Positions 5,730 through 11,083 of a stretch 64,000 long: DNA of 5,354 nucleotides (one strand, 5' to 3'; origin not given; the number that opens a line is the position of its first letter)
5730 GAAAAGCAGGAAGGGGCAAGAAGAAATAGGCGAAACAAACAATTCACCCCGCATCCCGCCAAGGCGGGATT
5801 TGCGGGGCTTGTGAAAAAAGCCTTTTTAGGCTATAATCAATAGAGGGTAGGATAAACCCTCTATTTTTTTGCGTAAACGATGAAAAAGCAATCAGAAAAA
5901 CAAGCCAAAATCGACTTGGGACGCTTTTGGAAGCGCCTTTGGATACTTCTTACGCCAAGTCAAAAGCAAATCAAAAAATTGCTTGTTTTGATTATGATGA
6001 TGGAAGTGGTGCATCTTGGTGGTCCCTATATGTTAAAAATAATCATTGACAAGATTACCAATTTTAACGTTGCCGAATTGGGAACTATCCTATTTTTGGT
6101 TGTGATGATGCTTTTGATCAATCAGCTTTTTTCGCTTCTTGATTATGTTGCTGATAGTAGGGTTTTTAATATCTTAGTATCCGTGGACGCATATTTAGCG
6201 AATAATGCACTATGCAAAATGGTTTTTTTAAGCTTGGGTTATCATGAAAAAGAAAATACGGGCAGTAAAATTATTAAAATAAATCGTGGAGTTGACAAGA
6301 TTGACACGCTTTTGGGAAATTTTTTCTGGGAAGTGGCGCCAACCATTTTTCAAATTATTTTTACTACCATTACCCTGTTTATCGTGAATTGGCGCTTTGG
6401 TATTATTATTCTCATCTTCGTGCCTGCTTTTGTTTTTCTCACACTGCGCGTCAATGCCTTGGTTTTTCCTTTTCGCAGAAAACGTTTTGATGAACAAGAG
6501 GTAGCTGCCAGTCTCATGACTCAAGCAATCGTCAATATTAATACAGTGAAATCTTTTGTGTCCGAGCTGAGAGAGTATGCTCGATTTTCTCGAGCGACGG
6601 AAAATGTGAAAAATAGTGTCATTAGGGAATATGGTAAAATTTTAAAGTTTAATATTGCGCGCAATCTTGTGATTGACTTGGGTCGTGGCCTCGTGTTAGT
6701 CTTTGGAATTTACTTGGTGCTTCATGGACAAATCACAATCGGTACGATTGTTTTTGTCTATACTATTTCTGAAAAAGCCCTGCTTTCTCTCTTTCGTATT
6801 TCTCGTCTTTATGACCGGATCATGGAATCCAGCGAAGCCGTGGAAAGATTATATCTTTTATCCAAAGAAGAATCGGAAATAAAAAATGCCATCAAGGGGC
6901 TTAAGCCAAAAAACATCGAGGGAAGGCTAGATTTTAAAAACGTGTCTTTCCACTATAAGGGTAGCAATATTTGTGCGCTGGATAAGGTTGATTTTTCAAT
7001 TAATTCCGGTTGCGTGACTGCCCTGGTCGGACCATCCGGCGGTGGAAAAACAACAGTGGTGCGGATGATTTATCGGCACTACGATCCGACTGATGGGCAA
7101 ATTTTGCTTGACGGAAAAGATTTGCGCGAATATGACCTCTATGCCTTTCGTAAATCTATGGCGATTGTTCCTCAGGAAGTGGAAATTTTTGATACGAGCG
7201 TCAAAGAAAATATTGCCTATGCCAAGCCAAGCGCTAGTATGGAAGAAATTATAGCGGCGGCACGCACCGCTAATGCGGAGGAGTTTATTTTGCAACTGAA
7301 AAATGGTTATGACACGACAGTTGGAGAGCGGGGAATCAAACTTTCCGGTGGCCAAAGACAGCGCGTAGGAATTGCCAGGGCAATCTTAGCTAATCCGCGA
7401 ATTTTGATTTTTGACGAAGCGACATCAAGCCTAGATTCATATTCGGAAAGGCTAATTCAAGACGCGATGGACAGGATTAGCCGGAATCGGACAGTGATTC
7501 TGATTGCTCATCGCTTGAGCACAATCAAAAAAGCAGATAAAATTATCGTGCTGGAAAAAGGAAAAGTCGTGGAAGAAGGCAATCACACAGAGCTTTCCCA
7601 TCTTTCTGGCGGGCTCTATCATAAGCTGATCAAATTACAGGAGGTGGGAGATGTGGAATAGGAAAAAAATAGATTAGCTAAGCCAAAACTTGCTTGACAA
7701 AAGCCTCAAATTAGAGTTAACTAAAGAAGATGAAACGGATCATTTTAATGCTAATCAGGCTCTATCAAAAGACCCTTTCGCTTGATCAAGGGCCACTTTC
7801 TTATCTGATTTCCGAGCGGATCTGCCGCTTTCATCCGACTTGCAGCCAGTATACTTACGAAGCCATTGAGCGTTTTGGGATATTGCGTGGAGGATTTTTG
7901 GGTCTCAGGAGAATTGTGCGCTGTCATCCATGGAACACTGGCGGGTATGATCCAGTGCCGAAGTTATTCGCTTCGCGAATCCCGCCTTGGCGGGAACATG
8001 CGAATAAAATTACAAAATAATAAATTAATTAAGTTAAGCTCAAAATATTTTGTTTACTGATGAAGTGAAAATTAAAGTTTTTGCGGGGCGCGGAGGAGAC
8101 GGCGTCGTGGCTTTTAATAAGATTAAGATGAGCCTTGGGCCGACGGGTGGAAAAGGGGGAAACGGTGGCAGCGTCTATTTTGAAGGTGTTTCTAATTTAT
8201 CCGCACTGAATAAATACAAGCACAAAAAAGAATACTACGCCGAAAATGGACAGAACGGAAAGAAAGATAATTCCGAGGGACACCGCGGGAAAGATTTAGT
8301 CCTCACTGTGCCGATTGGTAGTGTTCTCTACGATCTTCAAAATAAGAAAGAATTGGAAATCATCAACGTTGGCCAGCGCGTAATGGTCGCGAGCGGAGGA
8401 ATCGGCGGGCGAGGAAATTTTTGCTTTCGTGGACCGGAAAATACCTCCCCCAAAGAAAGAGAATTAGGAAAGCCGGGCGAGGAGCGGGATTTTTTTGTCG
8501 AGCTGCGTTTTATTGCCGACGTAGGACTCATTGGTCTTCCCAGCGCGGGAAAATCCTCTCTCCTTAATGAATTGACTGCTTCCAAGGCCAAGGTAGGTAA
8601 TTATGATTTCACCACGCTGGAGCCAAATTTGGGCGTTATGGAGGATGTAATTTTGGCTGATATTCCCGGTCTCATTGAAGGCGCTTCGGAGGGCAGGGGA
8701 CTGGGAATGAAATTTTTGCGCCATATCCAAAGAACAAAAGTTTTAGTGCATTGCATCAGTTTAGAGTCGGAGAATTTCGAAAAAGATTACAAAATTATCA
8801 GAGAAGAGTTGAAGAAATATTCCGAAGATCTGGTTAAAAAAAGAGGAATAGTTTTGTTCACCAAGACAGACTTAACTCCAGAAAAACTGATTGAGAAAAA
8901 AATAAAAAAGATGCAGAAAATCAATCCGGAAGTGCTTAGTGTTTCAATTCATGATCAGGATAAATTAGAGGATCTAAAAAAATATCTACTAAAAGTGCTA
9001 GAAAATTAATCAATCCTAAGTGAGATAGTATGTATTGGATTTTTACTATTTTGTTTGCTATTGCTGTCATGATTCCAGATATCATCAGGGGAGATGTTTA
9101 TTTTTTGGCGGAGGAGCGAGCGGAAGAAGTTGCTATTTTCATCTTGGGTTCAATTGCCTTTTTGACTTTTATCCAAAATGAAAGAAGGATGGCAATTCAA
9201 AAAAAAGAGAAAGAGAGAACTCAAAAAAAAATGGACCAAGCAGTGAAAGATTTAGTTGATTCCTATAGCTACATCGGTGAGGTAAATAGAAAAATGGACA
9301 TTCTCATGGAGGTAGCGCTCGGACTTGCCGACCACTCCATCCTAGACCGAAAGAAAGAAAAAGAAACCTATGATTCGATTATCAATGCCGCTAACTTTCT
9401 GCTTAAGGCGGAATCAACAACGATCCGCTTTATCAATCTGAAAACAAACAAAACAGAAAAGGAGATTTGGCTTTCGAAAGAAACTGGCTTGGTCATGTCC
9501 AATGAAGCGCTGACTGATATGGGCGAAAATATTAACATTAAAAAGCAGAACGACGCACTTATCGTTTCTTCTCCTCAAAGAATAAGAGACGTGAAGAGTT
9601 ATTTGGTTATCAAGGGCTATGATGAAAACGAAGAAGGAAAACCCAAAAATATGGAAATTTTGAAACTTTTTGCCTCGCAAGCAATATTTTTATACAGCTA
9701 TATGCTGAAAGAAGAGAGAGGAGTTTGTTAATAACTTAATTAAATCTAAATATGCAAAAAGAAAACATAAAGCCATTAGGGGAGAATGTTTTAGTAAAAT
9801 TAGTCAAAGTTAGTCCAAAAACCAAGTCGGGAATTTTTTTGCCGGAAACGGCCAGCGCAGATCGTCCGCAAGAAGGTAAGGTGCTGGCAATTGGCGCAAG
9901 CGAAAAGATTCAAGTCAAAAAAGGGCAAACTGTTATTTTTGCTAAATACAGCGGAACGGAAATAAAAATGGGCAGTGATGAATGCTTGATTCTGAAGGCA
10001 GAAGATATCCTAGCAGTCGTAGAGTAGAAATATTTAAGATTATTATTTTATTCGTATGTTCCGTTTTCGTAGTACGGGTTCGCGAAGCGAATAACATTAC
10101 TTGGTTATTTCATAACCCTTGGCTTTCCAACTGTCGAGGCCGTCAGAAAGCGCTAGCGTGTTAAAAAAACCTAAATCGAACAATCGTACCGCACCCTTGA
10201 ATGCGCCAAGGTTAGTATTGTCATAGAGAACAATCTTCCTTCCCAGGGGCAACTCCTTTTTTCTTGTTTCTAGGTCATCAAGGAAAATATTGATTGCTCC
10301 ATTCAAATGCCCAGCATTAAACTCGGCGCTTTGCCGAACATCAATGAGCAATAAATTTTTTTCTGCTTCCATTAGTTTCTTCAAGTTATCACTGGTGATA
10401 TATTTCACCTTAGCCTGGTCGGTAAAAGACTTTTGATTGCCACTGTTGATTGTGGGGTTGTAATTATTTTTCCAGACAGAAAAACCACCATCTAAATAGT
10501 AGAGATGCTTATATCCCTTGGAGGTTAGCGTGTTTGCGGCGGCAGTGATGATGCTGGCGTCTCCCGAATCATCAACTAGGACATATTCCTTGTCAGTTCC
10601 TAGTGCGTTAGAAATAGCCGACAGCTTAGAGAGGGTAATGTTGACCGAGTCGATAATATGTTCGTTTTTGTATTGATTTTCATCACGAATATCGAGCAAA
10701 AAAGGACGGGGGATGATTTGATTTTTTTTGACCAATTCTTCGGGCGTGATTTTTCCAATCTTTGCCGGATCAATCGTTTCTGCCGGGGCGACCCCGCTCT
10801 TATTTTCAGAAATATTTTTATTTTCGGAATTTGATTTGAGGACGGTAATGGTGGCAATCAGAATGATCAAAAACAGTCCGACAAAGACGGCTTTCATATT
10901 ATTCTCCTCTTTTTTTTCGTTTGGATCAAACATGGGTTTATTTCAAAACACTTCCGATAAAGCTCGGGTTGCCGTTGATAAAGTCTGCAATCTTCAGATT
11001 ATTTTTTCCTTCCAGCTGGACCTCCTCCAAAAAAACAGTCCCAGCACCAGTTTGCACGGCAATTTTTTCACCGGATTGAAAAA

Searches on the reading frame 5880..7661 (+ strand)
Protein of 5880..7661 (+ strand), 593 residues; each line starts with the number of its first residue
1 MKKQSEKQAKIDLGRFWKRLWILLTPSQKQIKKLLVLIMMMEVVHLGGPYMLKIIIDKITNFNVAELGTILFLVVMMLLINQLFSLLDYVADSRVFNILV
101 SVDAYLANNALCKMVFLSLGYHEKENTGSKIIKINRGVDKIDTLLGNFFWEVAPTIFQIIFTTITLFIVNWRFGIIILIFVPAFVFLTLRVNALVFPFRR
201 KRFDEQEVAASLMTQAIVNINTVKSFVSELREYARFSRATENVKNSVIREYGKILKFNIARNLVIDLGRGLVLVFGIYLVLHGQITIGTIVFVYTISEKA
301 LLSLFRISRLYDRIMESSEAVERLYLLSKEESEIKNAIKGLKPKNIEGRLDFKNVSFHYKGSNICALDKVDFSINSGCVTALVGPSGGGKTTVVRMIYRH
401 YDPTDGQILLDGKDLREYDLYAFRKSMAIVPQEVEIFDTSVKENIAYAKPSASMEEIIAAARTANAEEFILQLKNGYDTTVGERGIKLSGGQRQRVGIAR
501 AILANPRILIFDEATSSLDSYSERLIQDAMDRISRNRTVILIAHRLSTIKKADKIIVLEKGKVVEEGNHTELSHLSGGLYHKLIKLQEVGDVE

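Call 67: search_protein_families(library=pfam, max_evalue=0.000001, proteins=[window:5880-7661:+])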
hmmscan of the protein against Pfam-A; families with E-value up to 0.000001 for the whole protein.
window:5880-7661:+ (593 aa): 3 families
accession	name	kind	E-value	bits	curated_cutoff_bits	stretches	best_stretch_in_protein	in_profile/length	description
PF00005.33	ABC_tran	-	1.8e-34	119.7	25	1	367-516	1-137/137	ABC transporter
PF00664.28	ABC_membrane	-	1e-26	94.7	28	1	35-296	5-266/274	ABC transporter transmembrane region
PF02463.25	SMC_N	-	7e-07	29.3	40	0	401-559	104-212/220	RecF/RecN/SMC N terminal domain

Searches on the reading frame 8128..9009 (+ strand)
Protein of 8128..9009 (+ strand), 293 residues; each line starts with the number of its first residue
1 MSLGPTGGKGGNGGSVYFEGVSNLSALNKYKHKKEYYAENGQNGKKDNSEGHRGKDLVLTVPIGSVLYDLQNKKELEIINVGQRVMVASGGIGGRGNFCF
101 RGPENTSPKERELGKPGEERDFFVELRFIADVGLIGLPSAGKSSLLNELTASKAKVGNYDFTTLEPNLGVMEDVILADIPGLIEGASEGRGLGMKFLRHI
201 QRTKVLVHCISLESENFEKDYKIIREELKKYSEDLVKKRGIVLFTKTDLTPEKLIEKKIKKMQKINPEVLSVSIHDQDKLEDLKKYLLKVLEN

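Call 67: search_protein_families(library=pfam, max_evalue=0.000001, proteins=[window:8128-9009:+])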
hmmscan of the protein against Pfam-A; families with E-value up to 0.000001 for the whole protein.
window:8128-9009:+ (293 aa): 4 families
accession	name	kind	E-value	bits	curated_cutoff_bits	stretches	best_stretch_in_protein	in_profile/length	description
PF01018.28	GTP1_OBG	-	9.9e-35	119.9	27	1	4-127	30-154/155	GTP1/OBG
PF01926.29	MMR_HSR1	-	2.3e-24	86.1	21.9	1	131-245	1-112/113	50S ribosome-binding GTPase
PF02421.24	FeoB_N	-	9.5e-11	41.9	27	1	132-285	3-154/156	Ferrous iron transport protein B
PF03193.22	RsgA_GTPase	-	6.9e-07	29.7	30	0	239-287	55-104/174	RsgA GTPase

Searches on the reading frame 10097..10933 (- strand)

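Call 38: search_protein_families(library=pfam, proteins=[window:10097-10933:-])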
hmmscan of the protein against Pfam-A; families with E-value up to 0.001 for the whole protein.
window:10097-10933:- (278 aa): 1 family
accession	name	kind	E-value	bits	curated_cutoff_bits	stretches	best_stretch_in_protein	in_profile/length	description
PF00581.25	Rhodanese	-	3.1e-32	111.5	22.2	2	182-272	3-102/102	Rhodanese-like domain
